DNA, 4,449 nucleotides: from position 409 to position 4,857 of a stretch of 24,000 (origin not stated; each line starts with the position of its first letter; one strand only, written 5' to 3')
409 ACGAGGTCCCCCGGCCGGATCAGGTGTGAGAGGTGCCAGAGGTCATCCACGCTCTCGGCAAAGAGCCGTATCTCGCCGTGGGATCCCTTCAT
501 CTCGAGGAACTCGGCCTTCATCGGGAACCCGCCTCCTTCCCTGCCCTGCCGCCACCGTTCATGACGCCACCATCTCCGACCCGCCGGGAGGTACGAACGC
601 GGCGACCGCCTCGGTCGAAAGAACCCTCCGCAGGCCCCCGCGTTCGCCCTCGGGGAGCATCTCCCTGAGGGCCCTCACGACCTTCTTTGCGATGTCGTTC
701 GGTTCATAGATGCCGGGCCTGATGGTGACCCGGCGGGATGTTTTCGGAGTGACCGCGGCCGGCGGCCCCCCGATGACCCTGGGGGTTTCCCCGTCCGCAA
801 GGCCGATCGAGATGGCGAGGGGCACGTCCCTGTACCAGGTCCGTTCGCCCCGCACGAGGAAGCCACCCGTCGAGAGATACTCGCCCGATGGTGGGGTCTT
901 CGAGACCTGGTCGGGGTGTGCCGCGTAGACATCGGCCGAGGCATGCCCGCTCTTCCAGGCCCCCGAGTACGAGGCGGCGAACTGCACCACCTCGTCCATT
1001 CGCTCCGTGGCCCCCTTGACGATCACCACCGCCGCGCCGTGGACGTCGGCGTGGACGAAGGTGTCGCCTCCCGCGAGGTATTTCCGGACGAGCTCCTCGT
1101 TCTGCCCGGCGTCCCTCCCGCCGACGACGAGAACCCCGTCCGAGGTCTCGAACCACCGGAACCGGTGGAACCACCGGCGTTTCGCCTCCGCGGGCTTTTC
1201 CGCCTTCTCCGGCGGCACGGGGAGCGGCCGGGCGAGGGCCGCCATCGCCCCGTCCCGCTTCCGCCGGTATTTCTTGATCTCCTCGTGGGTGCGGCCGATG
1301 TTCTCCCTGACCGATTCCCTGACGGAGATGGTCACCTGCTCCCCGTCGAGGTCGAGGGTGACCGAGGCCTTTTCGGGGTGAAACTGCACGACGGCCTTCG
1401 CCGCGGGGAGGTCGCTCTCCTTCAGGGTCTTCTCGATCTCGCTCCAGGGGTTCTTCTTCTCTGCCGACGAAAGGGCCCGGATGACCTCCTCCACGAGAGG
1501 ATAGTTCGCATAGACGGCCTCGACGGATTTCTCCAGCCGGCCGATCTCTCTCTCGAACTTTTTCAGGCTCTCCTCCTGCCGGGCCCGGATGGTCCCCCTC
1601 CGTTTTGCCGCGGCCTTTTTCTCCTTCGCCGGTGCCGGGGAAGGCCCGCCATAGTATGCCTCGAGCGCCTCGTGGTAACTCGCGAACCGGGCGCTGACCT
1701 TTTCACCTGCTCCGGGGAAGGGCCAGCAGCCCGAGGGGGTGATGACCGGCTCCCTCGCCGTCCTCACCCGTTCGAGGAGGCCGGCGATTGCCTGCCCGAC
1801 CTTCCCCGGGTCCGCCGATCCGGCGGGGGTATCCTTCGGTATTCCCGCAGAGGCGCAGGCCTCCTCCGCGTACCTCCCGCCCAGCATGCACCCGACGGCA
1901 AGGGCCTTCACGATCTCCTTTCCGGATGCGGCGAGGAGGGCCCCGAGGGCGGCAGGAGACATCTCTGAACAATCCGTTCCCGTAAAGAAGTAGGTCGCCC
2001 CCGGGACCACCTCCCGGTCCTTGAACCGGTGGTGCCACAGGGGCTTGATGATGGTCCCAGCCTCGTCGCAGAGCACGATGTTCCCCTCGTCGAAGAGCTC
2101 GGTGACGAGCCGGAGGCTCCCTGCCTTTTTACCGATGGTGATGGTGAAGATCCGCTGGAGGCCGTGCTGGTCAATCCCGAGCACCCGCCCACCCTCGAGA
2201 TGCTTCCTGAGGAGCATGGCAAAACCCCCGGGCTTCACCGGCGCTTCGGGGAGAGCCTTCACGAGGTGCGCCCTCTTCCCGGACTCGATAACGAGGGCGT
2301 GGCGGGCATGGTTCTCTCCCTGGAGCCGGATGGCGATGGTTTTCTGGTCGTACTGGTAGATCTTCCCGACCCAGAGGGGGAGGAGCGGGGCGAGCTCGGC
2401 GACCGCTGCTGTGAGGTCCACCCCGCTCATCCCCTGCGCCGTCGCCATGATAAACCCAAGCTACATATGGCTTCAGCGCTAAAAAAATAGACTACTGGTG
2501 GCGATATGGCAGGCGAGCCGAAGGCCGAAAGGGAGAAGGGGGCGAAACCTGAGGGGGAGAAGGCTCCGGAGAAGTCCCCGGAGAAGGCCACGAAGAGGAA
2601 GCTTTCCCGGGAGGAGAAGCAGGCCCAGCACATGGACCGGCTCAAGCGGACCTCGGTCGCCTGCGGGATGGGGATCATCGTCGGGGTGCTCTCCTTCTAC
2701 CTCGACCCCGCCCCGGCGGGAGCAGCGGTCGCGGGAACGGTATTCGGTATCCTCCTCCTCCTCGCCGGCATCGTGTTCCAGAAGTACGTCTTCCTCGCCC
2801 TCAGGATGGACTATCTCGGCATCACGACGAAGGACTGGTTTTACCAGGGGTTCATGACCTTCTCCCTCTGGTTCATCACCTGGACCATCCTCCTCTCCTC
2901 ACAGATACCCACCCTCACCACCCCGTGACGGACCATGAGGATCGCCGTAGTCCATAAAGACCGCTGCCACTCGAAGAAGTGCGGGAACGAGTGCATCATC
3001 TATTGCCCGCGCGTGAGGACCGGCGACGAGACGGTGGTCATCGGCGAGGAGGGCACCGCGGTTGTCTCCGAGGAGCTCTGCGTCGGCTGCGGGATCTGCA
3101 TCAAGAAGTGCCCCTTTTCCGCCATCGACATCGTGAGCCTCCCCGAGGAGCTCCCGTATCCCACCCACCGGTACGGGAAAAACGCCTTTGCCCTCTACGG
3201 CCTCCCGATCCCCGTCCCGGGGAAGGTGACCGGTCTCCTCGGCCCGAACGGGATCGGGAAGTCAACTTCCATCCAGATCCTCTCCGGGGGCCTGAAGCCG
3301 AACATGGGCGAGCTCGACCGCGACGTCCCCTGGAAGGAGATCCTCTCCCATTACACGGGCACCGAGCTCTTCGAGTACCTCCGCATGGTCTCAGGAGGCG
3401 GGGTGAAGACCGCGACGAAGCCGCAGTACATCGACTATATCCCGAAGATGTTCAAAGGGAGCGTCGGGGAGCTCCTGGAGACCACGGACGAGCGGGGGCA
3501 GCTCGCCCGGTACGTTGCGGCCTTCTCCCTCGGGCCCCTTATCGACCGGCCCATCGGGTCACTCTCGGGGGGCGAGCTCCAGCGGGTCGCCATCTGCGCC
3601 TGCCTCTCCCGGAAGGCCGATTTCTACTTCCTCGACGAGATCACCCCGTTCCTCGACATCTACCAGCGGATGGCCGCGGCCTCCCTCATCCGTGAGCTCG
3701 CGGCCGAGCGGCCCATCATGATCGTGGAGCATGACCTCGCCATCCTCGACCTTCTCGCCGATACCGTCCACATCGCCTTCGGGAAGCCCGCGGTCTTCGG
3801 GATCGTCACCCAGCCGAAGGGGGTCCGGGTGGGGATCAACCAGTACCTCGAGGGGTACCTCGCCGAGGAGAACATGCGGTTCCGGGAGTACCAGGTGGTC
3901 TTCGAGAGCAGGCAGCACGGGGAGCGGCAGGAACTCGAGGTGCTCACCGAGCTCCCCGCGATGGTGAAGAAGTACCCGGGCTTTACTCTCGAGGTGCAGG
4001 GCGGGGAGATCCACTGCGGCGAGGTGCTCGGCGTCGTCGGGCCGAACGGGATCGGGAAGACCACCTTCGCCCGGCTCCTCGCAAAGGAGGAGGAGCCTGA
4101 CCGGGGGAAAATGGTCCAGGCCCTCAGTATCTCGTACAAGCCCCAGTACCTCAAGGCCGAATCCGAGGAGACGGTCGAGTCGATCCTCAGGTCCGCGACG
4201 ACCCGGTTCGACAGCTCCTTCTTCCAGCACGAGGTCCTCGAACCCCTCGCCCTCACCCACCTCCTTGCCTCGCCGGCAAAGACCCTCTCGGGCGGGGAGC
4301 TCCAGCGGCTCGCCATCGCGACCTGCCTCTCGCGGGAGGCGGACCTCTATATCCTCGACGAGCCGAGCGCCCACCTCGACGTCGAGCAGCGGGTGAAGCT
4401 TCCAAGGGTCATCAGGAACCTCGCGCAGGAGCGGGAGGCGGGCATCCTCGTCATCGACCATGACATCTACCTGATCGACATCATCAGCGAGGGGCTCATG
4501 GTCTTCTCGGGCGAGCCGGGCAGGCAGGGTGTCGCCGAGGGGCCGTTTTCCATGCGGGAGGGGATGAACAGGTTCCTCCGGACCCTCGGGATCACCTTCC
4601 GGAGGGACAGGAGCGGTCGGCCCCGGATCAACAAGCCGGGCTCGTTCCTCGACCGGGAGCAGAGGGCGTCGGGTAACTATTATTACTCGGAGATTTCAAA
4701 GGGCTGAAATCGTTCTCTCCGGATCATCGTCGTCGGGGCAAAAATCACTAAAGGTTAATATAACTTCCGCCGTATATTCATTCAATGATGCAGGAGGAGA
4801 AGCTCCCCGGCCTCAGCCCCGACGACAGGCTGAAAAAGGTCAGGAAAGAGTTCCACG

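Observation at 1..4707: Ribosome-rescue supercluster: NFACT-Pelota divergent from (membrane protein)-ABCE1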

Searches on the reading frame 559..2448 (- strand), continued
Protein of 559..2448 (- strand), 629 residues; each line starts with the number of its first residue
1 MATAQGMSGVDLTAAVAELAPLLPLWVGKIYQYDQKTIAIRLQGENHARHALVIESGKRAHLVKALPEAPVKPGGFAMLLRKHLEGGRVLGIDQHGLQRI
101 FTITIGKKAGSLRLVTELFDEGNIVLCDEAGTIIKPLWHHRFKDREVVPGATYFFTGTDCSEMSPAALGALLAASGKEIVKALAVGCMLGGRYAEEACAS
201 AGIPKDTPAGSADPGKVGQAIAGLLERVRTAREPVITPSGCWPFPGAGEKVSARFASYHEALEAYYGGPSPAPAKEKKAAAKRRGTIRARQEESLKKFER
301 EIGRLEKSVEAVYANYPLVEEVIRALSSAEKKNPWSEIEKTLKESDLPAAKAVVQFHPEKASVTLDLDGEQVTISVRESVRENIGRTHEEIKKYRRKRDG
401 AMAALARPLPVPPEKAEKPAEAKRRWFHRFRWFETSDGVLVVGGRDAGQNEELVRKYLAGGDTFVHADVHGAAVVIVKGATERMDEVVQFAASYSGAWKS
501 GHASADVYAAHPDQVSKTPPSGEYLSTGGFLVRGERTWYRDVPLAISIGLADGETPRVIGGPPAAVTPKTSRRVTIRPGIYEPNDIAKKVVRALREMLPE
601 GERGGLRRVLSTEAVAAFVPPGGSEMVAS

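Call 93: list_cluster_members(proteins=[P0283, P0330, P0420, P0300, P0373, P0349, P0138, P0383, P0412, P0423])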
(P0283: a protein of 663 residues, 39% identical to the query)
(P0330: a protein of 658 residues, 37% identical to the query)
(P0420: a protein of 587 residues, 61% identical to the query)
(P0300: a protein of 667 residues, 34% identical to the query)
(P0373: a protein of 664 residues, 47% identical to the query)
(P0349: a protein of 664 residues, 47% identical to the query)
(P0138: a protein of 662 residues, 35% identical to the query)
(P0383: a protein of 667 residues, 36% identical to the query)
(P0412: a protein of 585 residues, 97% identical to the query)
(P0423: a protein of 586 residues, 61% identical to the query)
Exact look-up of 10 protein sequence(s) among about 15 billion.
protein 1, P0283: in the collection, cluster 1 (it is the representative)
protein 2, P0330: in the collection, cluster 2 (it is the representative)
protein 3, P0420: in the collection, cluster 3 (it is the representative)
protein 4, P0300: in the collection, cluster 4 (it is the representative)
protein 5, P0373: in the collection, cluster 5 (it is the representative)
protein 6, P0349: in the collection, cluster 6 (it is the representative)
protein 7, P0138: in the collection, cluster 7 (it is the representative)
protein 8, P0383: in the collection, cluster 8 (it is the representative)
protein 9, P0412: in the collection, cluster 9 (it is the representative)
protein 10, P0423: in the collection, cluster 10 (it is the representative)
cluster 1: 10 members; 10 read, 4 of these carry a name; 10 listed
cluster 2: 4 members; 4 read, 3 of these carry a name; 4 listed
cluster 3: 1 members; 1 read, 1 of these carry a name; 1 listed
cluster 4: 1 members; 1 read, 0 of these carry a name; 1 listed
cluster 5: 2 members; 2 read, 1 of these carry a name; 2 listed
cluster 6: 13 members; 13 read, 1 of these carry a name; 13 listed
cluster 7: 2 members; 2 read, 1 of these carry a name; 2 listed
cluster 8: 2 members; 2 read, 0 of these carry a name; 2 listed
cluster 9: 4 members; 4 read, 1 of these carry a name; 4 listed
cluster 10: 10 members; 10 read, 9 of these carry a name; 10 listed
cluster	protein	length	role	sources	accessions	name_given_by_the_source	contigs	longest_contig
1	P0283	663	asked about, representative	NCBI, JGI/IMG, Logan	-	predicted ribosome quality control (RQC) complex YloA/Tae2 family protein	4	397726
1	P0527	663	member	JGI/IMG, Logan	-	predicted ribosome quality control (RQC) complex YloA/Tae2 family protein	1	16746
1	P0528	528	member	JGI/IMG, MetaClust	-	\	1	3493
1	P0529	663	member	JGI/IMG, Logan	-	predicted ribosome quality control (RQC) complex YloA/Tae2 family protein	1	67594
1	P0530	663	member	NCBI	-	-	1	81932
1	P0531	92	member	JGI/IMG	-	-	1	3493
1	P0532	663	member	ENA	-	-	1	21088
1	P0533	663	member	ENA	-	-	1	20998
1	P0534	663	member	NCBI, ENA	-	-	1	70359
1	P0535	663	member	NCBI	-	-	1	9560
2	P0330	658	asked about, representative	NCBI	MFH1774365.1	MAG: ribosome rescue protein RqcH [Methanobacteriota archaeon]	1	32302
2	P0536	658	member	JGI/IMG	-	predicted ribosome quality control (RQC) complex YloA/Tae2 family protein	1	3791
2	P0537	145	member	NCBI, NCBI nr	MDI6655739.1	MAG: NFACT family protein, partial [Candidatus Hydrothermarchaeota archaeon] | NFACT family protein [Candidatus Hydrothermarchaeota archaeon]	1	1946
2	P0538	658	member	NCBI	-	-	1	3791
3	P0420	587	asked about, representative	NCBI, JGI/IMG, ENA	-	ATP-binding cassette subfamily E protein 1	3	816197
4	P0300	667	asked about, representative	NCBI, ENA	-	-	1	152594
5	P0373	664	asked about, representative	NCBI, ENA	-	-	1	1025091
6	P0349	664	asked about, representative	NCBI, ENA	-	-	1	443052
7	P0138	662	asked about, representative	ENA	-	-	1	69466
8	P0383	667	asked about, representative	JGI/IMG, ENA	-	-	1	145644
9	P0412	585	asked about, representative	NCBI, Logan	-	-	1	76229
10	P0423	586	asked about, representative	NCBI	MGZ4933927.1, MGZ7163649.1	MAG: ribosome biogenesis/translation initiation ATPase RLI [Halobacteriota archaeon]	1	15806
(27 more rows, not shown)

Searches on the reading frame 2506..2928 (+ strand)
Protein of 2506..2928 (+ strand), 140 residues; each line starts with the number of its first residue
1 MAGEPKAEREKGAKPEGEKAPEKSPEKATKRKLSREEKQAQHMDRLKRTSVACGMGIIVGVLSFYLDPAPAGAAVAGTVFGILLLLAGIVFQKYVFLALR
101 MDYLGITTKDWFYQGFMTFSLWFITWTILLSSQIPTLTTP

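Call 6: search_protein_families(library=pfam, proteins=[window:2506-2928:+], max_evalue=0.01)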
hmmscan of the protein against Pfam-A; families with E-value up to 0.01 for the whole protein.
window:2506-2928:+ (140 aa): 1 family
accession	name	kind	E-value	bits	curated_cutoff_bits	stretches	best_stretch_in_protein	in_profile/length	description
PF19094.5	EMC6_arch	-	7.2e-26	90.9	26.7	1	42-130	1-86/87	EMC6-arch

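Call 25: search_protein_families(library=ncbifam, proteins=[window:2506-2928:+], max_evalue=0.001)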
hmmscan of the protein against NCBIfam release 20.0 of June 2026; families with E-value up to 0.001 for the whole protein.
window:2506-2928:+ (140 aa): 0 families

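Call 85: predict_structure(protein=window:2506-2928:+)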
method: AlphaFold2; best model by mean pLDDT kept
length: 140 residues; sequences in the alignment: 1
mean_pLDDT: 64.3   pTM: 0.31
mean pLDDT of the five models: 64.3, 62.9, 61.9, 60.3, 58.9
residues with pLDDT >= 90: 0; 70-90: 56; 50-70: 61; < 50: 23
segments of 3 or more residues with pLDDT < 50: 10-20, 22-24, 138-140
pLDDT, mean of each block of 10 residues (from residue 1): 47 43 50 62 66 70 58 67 81 77 68 76 78 57
secondary structure, 60 per line:
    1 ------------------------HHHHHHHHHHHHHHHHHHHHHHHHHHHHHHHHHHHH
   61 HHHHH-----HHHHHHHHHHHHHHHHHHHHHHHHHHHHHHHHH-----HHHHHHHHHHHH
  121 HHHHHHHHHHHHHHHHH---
elements in order: H25-65 H71-103 H109-137

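Call 88: search_solved_structures(query=A5, max_evalue=10)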
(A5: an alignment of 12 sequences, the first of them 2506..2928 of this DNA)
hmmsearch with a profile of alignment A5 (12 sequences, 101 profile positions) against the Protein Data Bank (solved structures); distinct sequences matched with E-value up to 10: 7.
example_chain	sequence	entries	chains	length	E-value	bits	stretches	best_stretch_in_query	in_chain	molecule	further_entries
5lwe_A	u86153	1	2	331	0.42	14.3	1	41-94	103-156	C-C chemokine receptor type 9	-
9u9h_A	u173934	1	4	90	0.99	13.2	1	44-97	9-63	Virion membrane protein OPG140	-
9sl1_A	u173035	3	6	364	2.5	11.9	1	13-88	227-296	Gamma-aminobutyric acid receptor subunit alpha-4 | Gamma-aminobutyric acid receptor subunit alpha-4,Gamma-aminobutyric acid type A receptor s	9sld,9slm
7qn5_A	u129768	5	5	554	4.3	11.1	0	13-88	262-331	Gamma-aminobutyric acid receptor subunit alpha-4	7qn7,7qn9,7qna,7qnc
5h35_C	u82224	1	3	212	8.5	10.2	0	11-60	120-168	Membrane protein TRIC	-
9j83_A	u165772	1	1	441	9.4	10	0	15-69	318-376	Putative zinc metalloprotease aq_1964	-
9j82_A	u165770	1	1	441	9.8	10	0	15-69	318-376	Putative zinc metalloprotease aq_1964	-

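Call 89: fold_search(model_id=the predicted structure, library=pdb)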
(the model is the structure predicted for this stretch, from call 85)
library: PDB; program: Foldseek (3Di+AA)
matches with E <= 10: 5; with E <= 0.001: 0
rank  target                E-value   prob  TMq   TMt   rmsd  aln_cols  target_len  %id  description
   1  4adz_A                5.1e+00  0.10  0.32  0.47   7.6        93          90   14  Crystal Structure of the apo form of a Copper-sensitive operon Regulator (CsoR) protein from Streptomyces lividans (released 2012-04-25)
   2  4u7o_A                6.3e+00  0.06  0.30  0.21   7.4       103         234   16  Active histidine kinase bound with ATP (released 2015-09-02)
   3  5c93_A                7.8e+00  0.06  0.32  0.21   5.0        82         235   20  Histidine kinase with ATP (released 2016-07-27)
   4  6wa9_N                9.6e+00  0.09  0.35  0.53   7.1        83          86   13  Structure of the Chlamydia pneumoniae CdsV and CdsO protein complex (released 2020-09-30)
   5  9mn2_A                9.6e+00  0.06  0.35  0.32  25.9       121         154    8  Crystal Structure of the B6C Region of the Group B Streptococcus Beta Antigen C Protein (released 2025-08-27)

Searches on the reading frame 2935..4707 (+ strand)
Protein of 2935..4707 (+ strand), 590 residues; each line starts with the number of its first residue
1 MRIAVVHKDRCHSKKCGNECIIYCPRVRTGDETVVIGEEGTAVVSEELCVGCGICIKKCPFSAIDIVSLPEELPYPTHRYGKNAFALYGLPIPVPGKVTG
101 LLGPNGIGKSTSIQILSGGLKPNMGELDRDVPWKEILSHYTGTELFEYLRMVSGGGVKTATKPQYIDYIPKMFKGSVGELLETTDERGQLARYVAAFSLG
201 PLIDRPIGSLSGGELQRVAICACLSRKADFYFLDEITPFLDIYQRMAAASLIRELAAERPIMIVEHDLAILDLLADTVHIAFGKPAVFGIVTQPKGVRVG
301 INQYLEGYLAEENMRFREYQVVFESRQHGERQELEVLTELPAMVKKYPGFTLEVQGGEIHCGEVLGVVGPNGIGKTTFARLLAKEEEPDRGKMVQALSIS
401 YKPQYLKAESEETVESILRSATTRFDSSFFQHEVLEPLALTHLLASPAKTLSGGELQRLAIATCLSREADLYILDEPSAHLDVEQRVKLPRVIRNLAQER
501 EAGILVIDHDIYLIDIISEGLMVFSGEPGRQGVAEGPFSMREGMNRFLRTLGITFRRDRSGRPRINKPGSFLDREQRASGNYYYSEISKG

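Call 6: search_protein_families(library=pfam, proteins=[window:2935-4707:+], max_evalue=0.01)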
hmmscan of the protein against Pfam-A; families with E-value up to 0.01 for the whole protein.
window:2935-4707:+ (590 aa): 23 families
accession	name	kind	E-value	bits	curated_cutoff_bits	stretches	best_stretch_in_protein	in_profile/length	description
PF00005.33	ABC_tran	-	3.4e-40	138.2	25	2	358-478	7-136/137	ABC transporter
PF02463.25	SMC_N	-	8.5e-13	48.7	40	2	449-513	135-201/220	RecF/RecN/SMC N terminal domain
PF13304.12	AAA_21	-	1.3e-11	45.6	27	1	387-515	179-304/304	AAA domain, putative AbiEii toxin, Type IV TA system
PF04068.21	Fer4_RLI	-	2.4e-11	43.6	23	1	1-32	1-35/35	Possible Fer4-like domain in RNase L inhibitor, RLI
PF00037.32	Fer4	-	6.7e-07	29.3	21.1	1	43-64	2-23/24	4Fe-4S binding domain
PF13191.12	AAA_16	-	3e-06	28.3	32.6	1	361-508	23-139/167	AAA ATPase domain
PF12837.12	Fer4_6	-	4.6e-06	26.8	25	1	42-64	2-24/24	4Fe-4S binding domain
PF00004.35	AAA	-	3.1e-05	24.8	21.2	0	367-422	3-54/131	ATPase family associated with various cellular activities (AAA)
PF14697.11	Fer4_21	-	3.5e-05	24.3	35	1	4-64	1-57/59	4Fe-4S dicluster domain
PF13401.12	AAA_22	-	7.4e-05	23.5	27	0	366-477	9-93/130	AAA domain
PF03215.21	Rad17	-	9.5e-05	22.8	23.8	0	363-399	46-82/186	Rad17 P-loop domain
PF13671.12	AAA_33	-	0.00031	21.5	27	0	367-387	4-24/143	AAA domain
PF13238.12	AAA_18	-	0.00035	21.4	29.4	0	367-386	3-22/128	AAA domain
PF13173.12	AAA_14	-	0.00037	20.9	27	0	363-412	3-48/129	AAA domain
PF12838.12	Fer4_7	-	0.00071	20.4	27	1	15-63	4-52/52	4Fe-4S dicluster domain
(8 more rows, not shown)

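Call 25: search_protein_families(library=ncbifam, proteins=[window:2935-4707:+], max_evalue=0.001)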
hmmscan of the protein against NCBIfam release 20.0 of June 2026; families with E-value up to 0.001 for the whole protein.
window:2935-4707:+ (590 aa): 197 families (the best 25 are shown)
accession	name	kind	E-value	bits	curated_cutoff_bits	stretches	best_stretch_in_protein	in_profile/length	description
NF009945.0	PRK13409.1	equivalog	1.6e-263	875.8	469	1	1-585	2-590/592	ribosome biogenesis/translation initiation ATPase RLI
NF000355.4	ribo_prot_ABC_F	equivalog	1e-47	163.1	380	2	355-517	21-180/499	ribosomal protection-like ABC-F family protein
TIGR03873.1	F420-0_ABC_ATP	hypoth_equivalog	8.2e-45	153.1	372.4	4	432-530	119-214/256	putative F420-0 ABC transporter ATP-binding protein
NF040873.1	AztA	equivalog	2.4e-42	144.7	220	3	357-512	13-180/191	zinc ABC transporter ATP-binding protein AztA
TIGR01188.1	drrA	subfamily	1.1e-38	133.2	312.45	4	432-523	106-196/302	daunorubicin resistance ABC transporter, ATP-binding protein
NF010068.0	PRK13548.1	equivalog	1.8e-38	132.1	261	2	358-523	27-215/261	heme ABC transporter ATP-binding protein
NF007090.0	PRK09544.1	equivalog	1.1e-35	123.3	306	2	358-515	26-185/251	zinc ABC transporter ATP-binding protein ZnuC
TIGR01166.1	cbiO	subfamily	1.1e-35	122.9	211.8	3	433-514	110-190/190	cobalt ABC transporter, ATP-binding protein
TIGR02142.1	modC_ABC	equivalog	4.1e-35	121.7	285.05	2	430-524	111-205/353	molybdenum ABC transporter ATP-binding protein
TIGR04520.1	ECF_ATPase_1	equivalog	6.5e-34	117.6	315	2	433-514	119-200/269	energy-coupling factor transporter ATPase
NF008409.0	PRK11231.1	equivalog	1.8e-33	116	375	2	95-269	27-199/255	Fe(3+) dicitrate ABC transporter ATP-binding protein FecE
TIGR03411.1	urea_trans_UrtD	equivalog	2.9e-33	115.5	304.1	2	431-524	124-215/242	urea ABC transporter ATP-binding protein UrtD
NF000168.2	ABCF_Msr_all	exception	7e-33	113.9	680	3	409-519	368-473/487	Msr family ABC-F type ribosomal protection protein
TIGR03719.1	ABC_ABC_ChvD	subfamily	3.6e-32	111.7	806.75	2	358-540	344-528/552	energy-dependent translational throttle protein EttA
NF008775.0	PRK11819.1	equivalog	7.4e-32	110.7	599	2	359-539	347-529/556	energy-dependent translational throttle protein EttA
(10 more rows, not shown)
